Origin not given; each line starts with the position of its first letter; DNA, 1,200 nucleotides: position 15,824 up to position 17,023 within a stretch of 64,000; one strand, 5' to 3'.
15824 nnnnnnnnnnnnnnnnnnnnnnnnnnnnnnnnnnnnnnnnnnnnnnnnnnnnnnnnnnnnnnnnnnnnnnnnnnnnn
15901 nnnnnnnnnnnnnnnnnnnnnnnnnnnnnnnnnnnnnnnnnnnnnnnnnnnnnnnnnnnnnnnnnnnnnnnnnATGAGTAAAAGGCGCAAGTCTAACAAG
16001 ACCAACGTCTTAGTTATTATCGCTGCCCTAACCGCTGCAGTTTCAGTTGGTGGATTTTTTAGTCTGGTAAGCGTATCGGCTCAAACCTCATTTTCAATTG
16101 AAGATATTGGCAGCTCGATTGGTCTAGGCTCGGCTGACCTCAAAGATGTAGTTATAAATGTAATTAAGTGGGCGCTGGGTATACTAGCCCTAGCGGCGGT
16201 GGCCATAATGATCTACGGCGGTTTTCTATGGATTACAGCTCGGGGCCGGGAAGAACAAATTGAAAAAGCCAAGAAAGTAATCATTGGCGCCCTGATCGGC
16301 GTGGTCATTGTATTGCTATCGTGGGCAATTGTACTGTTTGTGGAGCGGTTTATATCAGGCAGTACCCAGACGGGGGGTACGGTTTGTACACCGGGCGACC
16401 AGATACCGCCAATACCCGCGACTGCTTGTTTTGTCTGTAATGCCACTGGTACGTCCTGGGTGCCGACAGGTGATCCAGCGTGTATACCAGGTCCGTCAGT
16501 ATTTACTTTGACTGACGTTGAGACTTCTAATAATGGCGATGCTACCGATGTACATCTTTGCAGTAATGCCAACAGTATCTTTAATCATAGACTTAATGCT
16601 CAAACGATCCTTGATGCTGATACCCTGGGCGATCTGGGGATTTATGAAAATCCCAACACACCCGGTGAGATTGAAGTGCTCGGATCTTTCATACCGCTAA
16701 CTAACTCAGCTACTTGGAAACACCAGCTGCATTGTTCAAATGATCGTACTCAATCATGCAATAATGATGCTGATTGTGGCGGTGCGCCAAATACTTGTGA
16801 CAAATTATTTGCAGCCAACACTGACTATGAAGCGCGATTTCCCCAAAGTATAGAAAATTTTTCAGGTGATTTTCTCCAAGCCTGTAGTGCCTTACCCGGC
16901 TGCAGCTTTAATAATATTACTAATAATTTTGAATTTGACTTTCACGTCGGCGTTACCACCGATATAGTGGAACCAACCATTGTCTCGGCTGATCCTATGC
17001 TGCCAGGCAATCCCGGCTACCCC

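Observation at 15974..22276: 2100-aa Cys-rich extracellular protein fused to a VirB2/TrbC-pilin-like N-terminal membrane domain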

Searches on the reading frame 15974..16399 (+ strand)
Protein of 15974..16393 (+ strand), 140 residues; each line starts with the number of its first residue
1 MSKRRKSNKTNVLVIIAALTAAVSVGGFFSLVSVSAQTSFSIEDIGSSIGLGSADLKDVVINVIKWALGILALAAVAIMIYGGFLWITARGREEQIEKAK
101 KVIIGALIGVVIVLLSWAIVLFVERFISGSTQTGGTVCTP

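Call 5: search_protein_families(library=pfam, proteins=[window:15974-16393:+], max_evalue=1)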
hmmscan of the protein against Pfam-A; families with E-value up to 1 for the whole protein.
window:15974-16393:+ (140 aa): 15 families
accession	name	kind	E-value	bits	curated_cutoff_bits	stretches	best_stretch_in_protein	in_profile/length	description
PF18895.5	T4SS_pilin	-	1.3e-09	38.4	26.6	1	60-122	9-70/71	Type IV secretion system pilin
PF10320.15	7TM_GPCR_Srsx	-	0.0013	18.6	24.1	1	65-132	148-215/257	Serpentine type 7TM GPCR chemoreceptor Srsx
PF09610.15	Myco_arth_vir_N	-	0.0035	18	22.4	1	6-28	7-29/32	Mycoplasma virulence signal region (Myco_arth_vir_N)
PF19297.4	QcrA_N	-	0.0095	15.8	27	1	68-127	63-122/222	QcrA subunit N-terminal region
PF03631.20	Virul_fac_BrkB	-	0.01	15.9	33.7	1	14-128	116-220/259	Virulence factor BrkB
PF02322.20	Cyt_bd_oxida_II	-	0.01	15.7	35.6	1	11-122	114-210/302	Cytochrome bd terminal oxidase subunit II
PF23050.1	KH_N4BP1_1st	-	0.095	13.2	27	1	83-105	40-62/65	N4BP1, first type I KH-domain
PF04478.17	Mid2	-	0.13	12.4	23.2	1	97-123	43-70/150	Mid2 like cell wall stress sensor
PF10779.14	XhlA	-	0.2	12.3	34.7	0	62-82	46-66/67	Haemolysin XhlA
PF03699.18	UPF0182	-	0.29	9.6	27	1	9-123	98-216/770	Uncharacterised protein family (UPF0182)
PF19747.4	DUF6234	-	0.58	11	27.5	1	68-126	17-74/129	Family of unknown function (DUF6234)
PF07155.17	ECF-ribofla_trS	-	0.61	10.5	26.7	0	46-129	55-137/172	ECF-type riboflavin transporter, S component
PF04892.17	VanZ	-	0.62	11.1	30.1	1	26-74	76-123/126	VanZ like family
PF06749.17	DUF1218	-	0.69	10.8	25.3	1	67-124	1-50/95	Protein of unknown function (DUF1218)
PF23714.1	Rv3627c_N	-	1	9.8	27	1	99-128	9-38/58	Carboxypeptidase Rv3627c-like, N-terminal domain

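Call 47: search_solved_structures(query=A1, max_evalue=10, show_alignments=2)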
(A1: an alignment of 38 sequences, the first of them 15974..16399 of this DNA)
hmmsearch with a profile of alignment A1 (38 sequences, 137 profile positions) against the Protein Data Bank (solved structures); distinct sequences matched with E-value up to 10: 15.
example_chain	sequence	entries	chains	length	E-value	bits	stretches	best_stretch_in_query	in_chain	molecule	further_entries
6i3b_A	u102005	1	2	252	0.0012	21.9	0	77-93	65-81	cPizza6-AYW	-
6f0q_A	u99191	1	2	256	0.0013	21.8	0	77-93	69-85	Pizza6-AYW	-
6i38_A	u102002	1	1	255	0.0013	21.8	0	77-93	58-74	nv2Pizza6-AYW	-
6i37_A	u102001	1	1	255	0.0014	21.8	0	77-93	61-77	nv1Pizza6-AYW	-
6i39_A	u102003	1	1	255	0.0038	20.3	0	77-93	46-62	v31Pizza6-AYW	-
6i3a_A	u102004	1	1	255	0.016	18.3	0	77-93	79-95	v22Pizza6-AYW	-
7zpw_A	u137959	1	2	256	0.023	17.8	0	77-93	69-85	Pizza6-TSK-TSH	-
7zpz_A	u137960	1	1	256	0.029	17.4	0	77-93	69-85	Pizza6-TSR-TSH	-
6f0s_A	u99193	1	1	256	0.053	16.6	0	77-93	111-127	Pizza6-SYW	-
7zcj_A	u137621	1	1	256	0.057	16.5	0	77-93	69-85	Pizza6-TNH-TSH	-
7zqg_A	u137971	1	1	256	0.057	16.5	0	77-93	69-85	Pizza6-KSH-TSH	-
7zq2_A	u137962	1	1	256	0.058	16.5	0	77-93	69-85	Pizza6-RSH-TSH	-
7zph_A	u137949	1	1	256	0.18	14.9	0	77-93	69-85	Pizza6-TNK-RSH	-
1t5b_A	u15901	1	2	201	1.2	12.3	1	42-81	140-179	Acyl carrier protein phosphodiesterase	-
7zm7_f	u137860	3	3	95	2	11.5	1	26-61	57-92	NADH dehydrogenase-like protein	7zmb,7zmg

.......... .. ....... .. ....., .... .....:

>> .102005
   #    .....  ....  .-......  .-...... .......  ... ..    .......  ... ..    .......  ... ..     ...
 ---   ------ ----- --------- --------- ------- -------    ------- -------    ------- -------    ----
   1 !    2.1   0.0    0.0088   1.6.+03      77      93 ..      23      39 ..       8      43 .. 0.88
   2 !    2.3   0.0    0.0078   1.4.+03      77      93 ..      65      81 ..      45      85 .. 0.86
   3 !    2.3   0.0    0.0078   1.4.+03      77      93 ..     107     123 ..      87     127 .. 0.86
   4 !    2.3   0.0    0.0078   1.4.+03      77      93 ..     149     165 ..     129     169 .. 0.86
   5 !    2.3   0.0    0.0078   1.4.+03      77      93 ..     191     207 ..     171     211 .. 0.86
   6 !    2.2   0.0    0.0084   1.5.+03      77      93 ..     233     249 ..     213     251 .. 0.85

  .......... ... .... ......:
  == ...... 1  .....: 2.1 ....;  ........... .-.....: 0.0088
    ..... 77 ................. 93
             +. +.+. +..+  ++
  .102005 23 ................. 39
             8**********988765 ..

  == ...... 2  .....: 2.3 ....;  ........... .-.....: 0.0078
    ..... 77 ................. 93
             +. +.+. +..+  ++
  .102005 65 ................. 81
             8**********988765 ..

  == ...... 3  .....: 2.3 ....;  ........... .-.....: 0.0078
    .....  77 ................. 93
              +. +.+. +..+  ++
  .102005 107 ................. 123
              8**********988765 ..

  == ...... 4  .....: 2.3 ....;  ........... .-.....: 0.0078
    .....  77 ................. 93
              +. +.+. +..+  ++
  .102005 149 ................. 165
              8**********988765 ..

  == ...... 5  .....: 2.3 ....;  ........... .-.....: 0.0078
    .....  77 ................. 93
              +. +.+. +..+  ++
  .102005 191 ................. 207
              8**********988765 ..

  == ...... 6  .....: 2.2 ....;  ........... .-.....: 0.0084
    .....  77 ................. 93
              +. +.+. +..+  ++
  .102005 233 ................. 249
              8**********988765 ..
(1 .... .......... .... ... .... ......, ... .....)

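Call 51: predict_structure(alignment_id=A1)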
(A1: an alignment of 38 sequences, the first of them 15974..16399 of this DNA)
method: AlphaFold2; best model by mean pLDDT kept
length: 142 residues; sequences in the alignment: 38
mean_pLDDT: 79.3   pTM: 0.54
mean pLDDT of the five models: 79.3, 78.1, 78.0, 76.0, 75.4
residues with pLDDT >= 90: 52; 70-90: 47; 50-70: 40; < 50: 3
segments of 3 or more residues with pLDDT < 50: none
pLDDT, mean of each block of 10 residues (from residue 1): 62 84 81 58 56 71 89 92 94 94 94 93 84 64 52
secondary structure, 60 per line:
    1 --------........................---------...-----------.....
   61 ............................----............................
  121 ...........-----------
elements in order: H9-32 H56-88 H93-131

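Call 57: fold_search(model_id=the predicted structure, library=pdb)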
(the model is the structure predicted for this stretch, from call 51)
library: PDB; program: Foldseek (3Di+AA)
matches with E <= 10: 169; with E <= 0.001: 0
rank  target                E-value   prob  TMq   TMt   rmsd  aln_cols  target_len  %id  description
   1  9vub_A                4.7e-01  0.96  0.51  0.20  18.2       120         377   13  channel C complex with 3 (released 2026-03-11)
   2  9vub_C                5.7e-01  0.95  0.51  0.20  18.2       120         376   13  channel C complex with 3 (released 2026-03-11)
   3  9sv3_D                1.0e+00  0.97  0.40  0.25   1.4        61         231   11  Local refinement of EloB/EloC/VHL/CV2a/14-3-3zeta/ERa from pose 1 (released 2025-12-03)
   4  7w7z                  1.3e+00  0.44  0.41  0.40  19.3       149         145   15  Crystal Structure of human Focal Adhesion Targeting (FAT) domain of the Focal Adhesion Kinase (released 2022-12-21)
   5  4h54_A                1.3e+00  0.47  0.40  0.22  18.2       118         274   19  Crystal structure of the diguanylate cyclase DgcZ (released 2013-07-03)
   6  6cnn_A                1.4e+00  0.77  0.49  0.20  21.3       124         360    7  Cryo-EM structure of the human SK4/calmodulin channel complex in the Ca2+ bound state I (released 2018-05-02)
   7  1a91_MODEL_1_A        1.7e+00  0.77  0.34  0.55   2.3        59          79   15  SUBUNIT C OF THE F1FO ATP SYNTHASE OF ESCHERICHIA COLI; NMR, 10 STRUCTURES (released 1998-07-01)
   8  9o53_A                1.7e+00  0.72  0.47  0.20  17.8       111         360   12  Cryo-EM structure of the human SK2-4 chimera/calmodulin channel complex bound to a small molecule inhibitor (released 2025-07-09)
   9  9o48_A                1.7e+00  0.72  0.48  0.19  17.8       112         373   12  Cryo-EM structure of the human SK2-4 chimera/calmodulin channel complex in the Ca2+ bound state (released 2025-07-09)
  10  3zg1_D                1.8e+00  0.82  0.38  0.48   2.8        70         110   11  NI-BOUND FORM OF M123A MUTANT OF CUPRIAVIDUS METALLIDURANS CH34 CNRXS (released 2013-10-23)
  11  2y3h_A                1.8e+00  0.80  0.40  0.50   3.3        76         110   10  E63Q mutant of Cupriavidus metallidurans CH34 CnrXs (released 2011-03-30)
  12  4wwb                  1.9e+00  0.90  0.37  0.46   2.2        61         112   10  High-resolution structure of the Ni-bound form of the Y135F mutant of C. metallidurans CnrXs (released 2015-02-11)
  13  9vuc_B                1.9e+00  0.60  0.42  0.17  17.8       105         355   14  channel B complex with 2 (released 2026-03-11)
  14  2y39                  2.2e+00  0.89  0.37  0.47   2.3        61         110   10  Ni-bound form of Cupriavidus metallidurans CH34 CnrXs (released 2011-03-30)
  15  5ulo_B                2.2e+00  0.87  0.35  0.22   1.5        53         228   11  Crystal Structure of 14-3-3 zeta in Complex with a Serine 124-phosphorylated TBC1D7 peptide (released 2018-01-31)
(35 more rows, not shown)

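Call 66: search_protein_families(library=pfam, alignment_id=A1, max_evalue=10)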
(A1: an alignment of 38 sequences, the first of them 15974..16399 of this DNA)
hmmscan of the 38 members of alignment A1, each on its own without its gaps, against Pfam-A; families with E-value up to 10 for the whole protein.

A. member 1, window:15974-16399:+ (142 aa): 20 families
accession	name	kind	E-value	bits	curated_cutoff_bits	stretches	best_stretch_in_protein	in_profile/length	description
PF18895.5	T4SS_pilin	-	1.4e-09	38.3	26.6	1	60-122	9-70/71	Type IV secretion system pilin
PF10320.15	7TM_GPCR_Srsx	-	0.0013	18.6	24.1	1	65-132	148-215/257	Serpentine type 7TM GPCR chemoreceptor Srsx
PF09610.15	Myco_arth_vir_N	-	0.0036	18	22.4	1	6-28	7-29/32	Mycoplasma virulence signal region (Myco_arth_vir_N)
PF19297.4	QcrA_N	-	0.0098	15.7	27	1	68-127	63-122/222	QcrA subunit N-terminal region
PF03631.20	Virul_fac_BrkB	-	0.011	15.9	33.7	1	14-128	116-220/259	Virulence factor BrkB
PF02322.20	Cyt_bd_oxida_II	-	0.011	15.5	35.6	1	11-122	114-210/302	Cytochrome bd terminal oxidase subunit II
PF23050.1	KH_N4BP1_1st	-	0.098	13.2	27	1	83-105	40-62/65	N4BP1, first type I KH-domain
PF04478.17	Mid2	-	0.14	12.4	23.2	1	97-123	43-70/150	Mid2 like cell wall stress sensor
PF10779.14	XhlA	-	0.21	12.2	34.7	0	62-82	46-66/67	Haemolysin XhlA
PF03699.18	UPF0182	-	0.3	9.6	27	1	9-123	98-216/770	Uncharacterised protein family (UPF0182)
PF19747.4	DUF6234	-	0.4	11.5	27.5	1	68-126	17-74/129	Family of unknown function (DUF6234)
PF04892.17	VanZ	-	0.67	11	30.1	1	26-74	76-123/126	VanZ like family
PF07155.17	ECF-ribofla_trS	-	0.67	10.4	26.7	0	46-129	55-137/172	ECF-type riboflavin transporter, S component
PF06749.17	DUF1218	-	0.71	10.8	25.3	1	67-124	1-50/95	Protein of unknown function (DUF1218)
PF23600.1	DUF7139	-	0.84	9.7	30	1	55-139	16-97/150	Domain of unknown function (DUF7139)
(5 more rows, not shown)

B. families by the number of members that match (of 38 scanned): 142 families (the first 25 are shown)
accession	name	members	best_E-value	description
PF18895.5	T4SS_pilin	38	2.4e-14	Type IV secretion system pilin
PF05545.16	FixQ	24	0.00077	Cbb3-type cytochrome oxidase component FixQ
PF02322.20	Cyt_bd_oxida_II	15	0.0002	Cytochrome bd terminal oxidase subunit II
PF10320.15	7TM_GPCR_Srsx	14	0.00021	Serpentine type 7TM GPCR chemoreceptor Srsx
PF05987.18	DUF898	13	0.00021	Bacterial protein of unknown function (DUF898)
PF14093.11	DUF4271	11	0.0018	Domain of unknown function (DUF4271)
PF03631.20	Virul_fac_BrkB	11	0.002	Virulence factor BrkB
PF04893.22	Yip1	10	0.006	Yip1 domain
PF20990.2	DUF2207_C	9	0.0024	Predicted membrane protein (DUF2207) C-terminal domain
PF00335.26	Tetraspanin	9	0.15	Tetraspanin family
PF06570.16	DUF1129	8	0.017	Protein of unknown function (DUF1129)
PF19747.4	DUF6234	8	0.035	Family of unknown function (DUF6234)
PF04956.18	TrbC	7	1.4e-05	TrbC/VIRB2 pilin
PF11779.13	SPT_ssu-like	7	0.03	Small subunit of serine palmitoyltransferase-like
PF03699.18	UPF0182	7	0.082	Uncharacterised protein family (UPF0182)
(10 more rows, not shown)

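Call 80: search_protein_families(library=ncbifam, alignment_id=A1, max_evalue=1)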
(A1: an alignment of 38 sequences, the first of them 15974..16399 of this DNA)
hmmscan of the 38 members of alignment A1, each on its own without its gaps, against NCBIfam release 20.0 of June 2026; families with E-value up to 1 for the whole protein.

A. member 1, window:15974-16399:+ (142 aa): 6 families
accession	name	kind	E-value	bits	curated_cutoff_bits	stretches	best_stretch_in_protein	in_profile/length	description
NF045849.1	ICE_MMCAP2_0565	equivalog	1.9e-10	40.3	40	1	60-126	13-79/80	Mbov_0395 family pilin-like conjugal transfer protein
NF041560.1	T6SS_Burk_ExIF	subfamily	0.004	16.9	90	1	57-125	122-186/234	putative type VI secretion system effector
NF047765.1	LIC_13387_fam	subfamily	0.0077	15.9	33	1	63-123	53-112/131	LIC_13387 family protein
NF047528.1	LIMLP_03685_anti-sigma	equivalog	0.023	13.9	200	1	62-105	58-101/347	LIMLP_03685 family anti-sigma factor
NF050121.1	bc1_QcrA_actin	exception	0.13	11.8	275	1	70-129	31-88/319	cytochrome bc1 complex Rieske iron-sulfur subunit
NF002669.0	PRK02391.1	equivalog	0.98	8.5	341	1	57-128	148-215/298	zinc metalloprotease HtpX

B. families by the number of members that match (of 38 scanned): 73 families (the first 25 are shown)
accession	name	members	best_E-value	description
NF045849.1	ICE_MMCAP2_0565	38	9.4e-12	Mbov_0395 family pilin-like conjugal transfer protein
NF047765.1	LIC_13387_fam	18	0.0013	LIC_13387 family protein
NF041560.1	T6SS_Burk_ExIF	14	0.0015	putative type VI secretion system effector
NF046050.1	CPBP_fam_MroQ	4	0.0074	intramembrane glutamic endopeptidase MroQ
NF033218.1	anchor_AmaP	3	0.0034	alkaline shock response membrane anchor protein AmaP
NF011607.0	PRK15033.1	3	0.013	tricarballylate utilization 4Fe-4S protein TcuB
NF047528.1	LIMLP_03685_anti-sigma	3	0.023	LIMLP_03685 family anti-sigma factor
NF002796.0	PRK02935.1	3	0.094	hypothetical protein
NF002669.0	PRK02391.1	3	0.12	zinc metalloprotease HtpX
NF050121.1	bc1_QcrA_actin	3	0.13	cytochrome bc1 complex Rieske iron-sulfur subunit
NF046000.1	MAG1210_fam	3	0.33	MAG1210 family protein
NF038216.1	ABZJ_00895_fam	2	0.00017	ABZJ_00895 family protein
NF052396.1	MATE_WgkD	2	0.0045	tryglysin-associated MATE efflux transporter WgkD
TIGR00908.1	2A0305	2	0.0092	ethanolamine permease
NF040944.1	MYPE2350_fam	2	0.013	MYPE2350 family membrane protein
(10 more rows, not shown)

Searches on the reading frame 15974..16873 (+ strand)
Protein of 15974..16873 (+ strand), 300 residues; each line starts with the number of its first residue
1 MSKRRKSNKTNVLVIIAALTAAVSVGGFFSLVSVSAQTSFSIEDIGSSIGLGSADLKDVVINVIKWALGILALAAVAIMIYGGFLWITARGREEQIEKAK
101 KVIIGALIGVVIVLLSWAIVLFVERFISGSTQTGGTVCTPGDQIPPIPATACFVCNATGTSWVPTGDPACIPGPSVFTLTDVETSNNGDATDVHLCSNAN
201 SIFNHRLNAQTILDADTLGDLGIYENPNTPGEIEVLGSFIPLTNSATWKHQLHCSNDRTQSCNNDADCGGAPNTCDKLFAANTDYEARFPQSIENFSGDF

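Call 43: search_protein_families(library=pfam, proteins=[window:15974-16873:+], max_evalue=0.05)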
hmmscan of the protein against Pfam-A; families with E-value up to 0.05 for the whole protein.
window:15974-16873:+ (300 aa): 5 families
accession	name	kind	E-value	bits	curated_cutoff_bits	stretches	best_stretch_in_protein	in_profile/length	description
PF18895.5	T4SS_pilin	-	6.5e-09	36.2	26.6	1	61-122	10-70/71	Type IV secretion system pilin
PF02322.20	Cyt_bd_oxida_II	-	0.0058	16.5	35.6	1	11-144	114-212/302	Cytochrome bd terminal oxidase subunit II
PF10320.15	7TM_GPCR_Srsx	-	0.0069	16.3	24.1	1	65-132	148-215/257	Serpentine type 7TM GPCR chemoreceptor Srsx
PF09610.15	Myco_arth_vir_N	-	0.01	16.5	22.4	1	6-28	7-29/32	Mycoplasma virulence signal region (Myco_arth_vir_N)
PF03631.20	Virul_fac_BrkB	-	0.01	15.9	33.7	1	14-128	116-220/259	Virulence factor BrkB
